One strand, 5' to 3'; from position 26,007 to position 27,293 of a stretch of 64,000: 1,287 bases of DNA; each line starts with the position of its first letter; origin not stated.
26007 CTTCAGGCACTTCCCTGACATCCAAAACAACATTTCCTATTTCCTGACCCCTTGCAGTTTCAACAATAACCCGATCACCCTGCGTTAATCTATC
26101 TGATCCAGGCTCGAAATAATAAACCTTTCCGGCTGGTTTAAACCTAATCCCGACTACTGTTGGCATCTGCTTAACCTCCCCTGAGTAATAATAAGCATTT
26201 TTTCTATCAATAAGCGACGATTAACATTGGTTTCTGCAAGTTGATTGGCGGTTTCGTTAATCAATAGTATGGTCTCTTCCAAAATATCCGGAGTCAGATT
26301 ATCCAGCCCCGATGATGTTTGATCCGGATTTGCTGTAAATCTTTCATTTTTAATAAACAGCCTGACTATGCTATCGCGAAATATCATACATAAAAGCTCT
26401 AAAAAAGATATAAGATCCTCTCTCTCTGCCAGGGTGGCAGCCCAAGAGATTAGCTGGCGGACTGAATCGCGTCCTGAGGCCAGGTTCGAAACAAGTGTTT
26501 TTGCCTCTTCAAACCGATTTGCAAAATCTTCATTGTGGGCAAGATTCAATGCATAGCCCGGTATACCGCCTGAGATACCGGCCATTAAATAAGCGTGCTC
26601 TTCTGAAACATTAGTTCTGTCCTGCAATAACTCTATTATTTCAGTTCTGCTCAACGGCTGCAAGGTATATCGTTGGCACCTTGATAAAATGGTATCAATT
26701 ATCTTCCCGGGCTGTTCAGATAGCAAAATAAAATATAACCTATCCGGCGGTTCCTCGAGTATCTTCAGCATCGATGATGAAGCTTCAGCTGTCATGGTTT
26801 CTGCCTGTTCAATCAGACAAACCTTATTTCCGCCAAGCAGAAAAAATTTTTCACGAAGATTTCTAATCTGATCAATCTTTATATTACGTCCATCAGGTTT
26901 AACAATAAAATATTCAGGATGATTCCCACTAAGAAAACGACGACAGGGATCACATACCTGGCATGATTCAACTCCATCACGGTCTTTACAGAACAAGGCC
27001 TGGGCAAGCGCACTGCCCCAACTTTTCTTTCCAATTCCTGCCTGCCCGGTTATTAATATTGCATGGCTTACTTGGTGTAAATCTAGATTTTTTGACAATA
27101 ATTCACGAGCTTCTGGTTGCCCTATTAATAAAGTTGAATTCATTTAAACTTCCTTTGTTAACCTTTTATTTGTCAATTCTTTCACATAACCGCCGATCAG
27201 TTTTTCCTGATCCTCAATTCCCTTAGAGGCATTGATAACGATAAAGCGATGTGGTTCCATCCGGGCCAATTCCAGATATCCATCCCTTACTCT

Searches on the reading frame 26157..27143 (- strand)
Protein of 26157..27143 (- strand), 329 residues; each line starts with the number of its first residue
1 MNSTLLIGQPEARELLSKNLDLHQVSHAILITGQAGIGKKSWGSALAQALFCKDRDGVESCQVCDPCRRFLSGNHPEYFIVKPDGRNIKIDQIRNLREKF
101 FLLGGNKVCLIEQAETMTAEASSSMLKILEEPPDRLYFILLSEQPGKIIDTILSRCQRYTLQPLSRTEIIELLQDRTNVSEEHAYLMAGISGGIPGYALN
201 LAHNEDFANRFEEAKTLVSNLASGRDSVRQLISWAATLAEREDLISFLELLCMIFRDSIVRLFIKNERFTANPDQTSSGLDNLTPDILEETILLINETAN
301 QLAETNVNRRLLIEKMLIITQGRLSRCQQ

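Call 75: search_protein_families(library=pfam, proteins=[window:26157-27143:-], max_evalue=0.00001)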
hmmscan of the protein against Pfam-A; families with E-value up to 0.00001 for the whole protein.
window:26157-27143:- (329 aa): 1 family
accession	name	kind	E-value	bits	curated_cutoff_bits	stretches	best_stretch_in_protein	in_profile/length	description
PF13177.12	DNA_pol3_delta2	-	9.1e-47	159.5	27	1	8-164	1-160/161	DNA polymerase III, delta subunit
